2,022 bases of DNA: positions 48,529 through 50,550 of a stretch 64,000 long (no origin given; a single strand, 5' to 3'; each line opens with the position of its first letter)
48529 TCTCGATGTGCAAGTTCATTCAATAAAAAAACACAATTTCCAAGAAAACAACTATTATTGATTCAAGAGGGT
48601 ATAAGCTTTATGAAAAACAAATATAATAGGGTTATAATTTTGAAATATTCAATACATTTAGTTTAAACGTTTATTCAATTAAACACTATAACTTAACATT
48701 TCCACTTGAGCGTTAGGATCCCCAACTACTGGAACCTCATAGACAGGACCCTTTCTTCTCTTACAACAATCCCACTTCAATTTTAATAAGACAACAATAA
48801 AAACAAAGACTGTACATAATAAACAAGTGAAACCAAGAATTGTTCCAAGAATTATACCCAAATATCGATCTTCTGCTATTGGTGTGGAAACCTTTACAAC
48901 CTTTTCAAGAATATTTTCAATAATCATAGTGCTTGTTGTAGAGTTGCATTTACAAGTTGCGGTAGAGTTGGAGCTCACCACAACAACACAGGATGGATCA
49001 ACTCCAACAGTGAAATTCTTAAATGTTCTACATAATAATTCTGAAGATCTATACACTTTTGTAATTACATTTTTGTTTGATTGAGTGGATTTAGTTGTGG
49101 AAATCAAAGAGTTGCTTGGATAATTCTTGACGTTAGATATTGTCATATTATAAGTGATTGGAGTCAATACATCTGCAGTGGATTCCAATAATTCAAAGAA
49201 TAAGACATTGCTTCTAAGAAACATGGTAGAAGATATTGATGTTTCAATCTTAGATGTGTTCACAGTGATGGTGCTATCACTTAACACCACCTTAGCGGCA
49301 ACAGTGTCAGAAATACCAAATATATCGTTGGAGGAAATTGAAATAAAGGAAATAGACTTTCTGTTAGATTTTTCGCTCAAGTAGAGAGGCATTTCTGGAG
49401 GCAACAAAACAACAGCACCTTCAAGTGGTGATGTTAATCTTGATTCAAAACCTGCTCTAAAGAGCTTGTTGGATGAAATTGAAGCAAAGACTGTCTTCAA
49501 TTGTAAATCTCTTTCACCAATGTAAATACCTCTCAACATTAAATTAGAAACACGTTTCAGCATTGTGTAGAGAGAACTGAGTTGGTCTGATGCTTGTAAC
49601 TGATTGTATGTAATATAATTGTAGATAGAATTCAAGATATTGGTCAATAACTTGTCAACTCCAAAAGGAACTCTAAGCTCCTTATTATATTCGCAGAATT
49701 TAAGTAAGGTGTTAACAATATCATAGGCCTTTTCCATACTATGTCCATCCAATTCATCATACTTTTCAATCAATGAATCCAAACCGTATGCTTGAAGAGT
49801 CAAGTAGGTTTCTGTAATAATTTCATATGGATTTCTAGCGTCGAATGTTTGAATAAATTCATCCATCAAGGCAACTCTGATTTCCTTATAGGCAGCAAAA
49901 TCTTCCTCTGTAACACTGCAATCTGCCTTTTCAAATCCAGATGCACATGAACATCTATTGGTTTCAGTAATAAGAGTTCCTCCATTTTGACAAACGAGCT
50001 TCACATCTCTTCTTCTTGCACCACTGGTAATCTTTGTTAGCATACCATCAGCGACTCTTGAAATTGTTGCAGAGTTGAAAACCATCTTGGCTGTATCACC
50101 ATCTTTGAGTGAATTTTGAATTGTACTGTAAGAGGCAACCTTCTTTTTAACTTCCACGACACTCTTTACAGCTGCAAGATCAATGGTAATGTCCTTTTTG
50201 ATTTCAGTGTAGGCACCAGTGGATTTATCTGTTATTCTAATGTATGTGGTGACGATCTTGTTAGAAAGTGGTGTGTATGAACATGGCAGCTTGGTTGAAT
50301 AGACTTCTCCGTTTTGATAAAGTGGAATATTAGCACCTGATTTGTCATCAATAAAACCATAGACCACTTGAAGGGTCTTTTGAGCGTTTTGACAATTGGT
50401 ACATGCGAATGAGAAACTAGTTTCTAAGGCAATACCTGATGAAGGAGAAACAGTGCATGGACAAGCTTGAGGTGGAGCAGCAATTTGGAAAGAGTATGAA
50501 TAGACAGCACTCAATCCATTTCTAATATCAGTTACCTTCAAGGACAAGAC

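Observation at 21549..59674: Local paralogous family of giant EGF-repeat / REJ-like extracellular proteins (three members within 38 kb)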

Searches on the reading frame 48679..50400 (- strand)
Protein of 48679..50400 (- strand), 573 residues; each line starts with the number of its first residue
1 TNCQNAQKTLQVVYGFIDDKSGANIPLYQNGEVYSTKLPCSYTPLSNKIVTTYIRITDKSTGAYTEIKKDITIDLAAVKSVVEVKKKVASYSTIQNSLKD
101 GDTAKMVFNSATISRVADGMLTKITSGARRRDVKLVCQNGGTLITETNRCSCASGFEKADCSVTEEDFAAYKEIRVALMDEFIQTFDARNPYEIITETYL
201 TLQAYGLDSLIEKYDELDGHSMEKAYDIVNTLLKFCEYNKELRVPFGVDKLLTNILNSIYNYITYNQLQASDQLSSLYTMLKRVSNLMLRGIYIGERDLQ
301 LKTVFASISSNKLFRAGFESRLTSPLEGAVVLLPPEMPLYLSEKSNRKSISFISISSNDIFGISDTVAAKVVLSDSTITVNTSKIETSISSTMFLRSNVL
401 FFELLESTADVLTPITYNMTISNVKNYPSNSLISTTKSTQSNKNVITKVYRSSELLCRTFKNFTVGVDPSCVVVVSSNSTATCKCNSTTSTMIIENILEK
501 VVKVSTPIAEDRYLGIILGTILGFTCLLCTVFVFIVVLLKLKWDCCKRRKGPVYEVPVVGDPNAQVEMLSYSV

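Call 29: search_solved_structures(query=window:48679-50400:-, max_evalue=10, show_alignments=2)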
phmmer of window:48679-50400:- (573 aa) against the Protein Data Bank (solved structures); distinct sequences matched with E-value up to 10: 5.
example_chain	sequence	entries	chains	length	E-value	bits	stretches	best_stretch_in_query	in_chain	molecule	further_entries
1ory_A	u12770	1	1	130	0.61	12.1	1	204-262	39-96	flagellar protein FliS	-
1orj_A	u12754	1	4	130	0.63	12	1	204-262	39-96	flagellar protein FliS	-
6kmb_A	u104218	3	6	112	0.78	11.7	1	208-263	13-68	Nuclear protein STH1/NPS1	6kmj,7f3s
6mr4_A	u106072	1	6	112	0.78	11.7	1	208-263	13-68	Nuclear protein STH1/NPS1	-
6uy1_A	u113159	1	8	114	0.81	11.7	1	208-263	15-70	Nuclear protein STH1/NPS1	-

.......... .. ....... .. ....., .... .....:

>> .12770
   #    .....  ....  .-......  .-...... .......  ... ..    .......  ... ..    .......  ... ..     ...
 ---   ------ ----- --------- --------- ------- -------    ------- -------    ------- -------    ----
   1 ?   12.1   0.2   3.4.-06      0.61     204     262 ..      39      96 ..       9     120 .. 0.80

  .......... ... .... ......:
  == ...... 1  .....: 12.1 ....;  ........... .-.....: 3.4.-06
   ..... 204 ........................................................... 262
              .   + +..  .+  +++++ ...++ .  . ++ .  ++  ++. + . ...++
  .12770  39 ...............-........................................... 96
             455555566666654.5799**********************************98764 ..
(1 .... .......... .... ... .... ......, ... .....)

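Call 43: predict_structure(alignment_id=A3)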
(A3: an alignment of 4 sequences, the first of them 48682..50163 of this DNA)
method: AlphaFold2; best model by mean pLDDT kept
length: 494 residues; sequences in the alignment: 4
mean_pLDDT: 47.8   pTM: 0.41
mean pLDDT of the five models: 47.8, 46.2, 44.7, 44.6, 43.7
residues with pLDDT >= 90: 0; 70-90: 84; 50-70: 138; < 50: 272
segments of 3 or more residues with pLDDT < 50: 47-56, 75-78, 135-137, 188-191, 210-213, 215-435, 471-482, 485-494
pLDDT, mean of each block of 10 residues (from residue 1): 80 83 67 70 57 47 56 51 61 73 75 59 62 54 74 70 55 65 51 56 57 44 35 36 28 25 22 21 23 25 25 26 27 31 28 28 29 31 30 36 38 32 31 55 81 86 72 41 41 36
secondary structure, 60 per line:
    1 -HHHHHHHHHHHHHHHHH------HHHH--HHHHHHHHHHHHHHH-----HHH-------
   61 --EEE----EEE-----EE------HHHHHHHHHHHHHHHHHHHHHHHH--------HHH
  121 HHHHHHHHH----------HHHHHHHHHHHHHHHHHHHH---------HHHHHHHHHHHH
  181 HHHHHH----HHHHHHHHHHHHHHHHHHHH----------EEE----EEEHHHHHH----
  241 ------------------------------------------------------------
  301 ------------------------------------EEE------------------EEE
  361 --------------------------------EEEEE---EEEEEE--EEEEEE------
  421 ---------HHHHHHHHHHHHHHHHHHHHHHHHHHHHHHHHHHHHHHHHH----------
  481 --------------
elements in order: H2-18 H25-28 H31-45 E63-65 E70-72 H86-109 H118-129 H140-159 H169-186 H191-210 E221-223 E228-230 H231-236 E337-339 E358-360 E393-397 E401-406 E409-414 H430-470
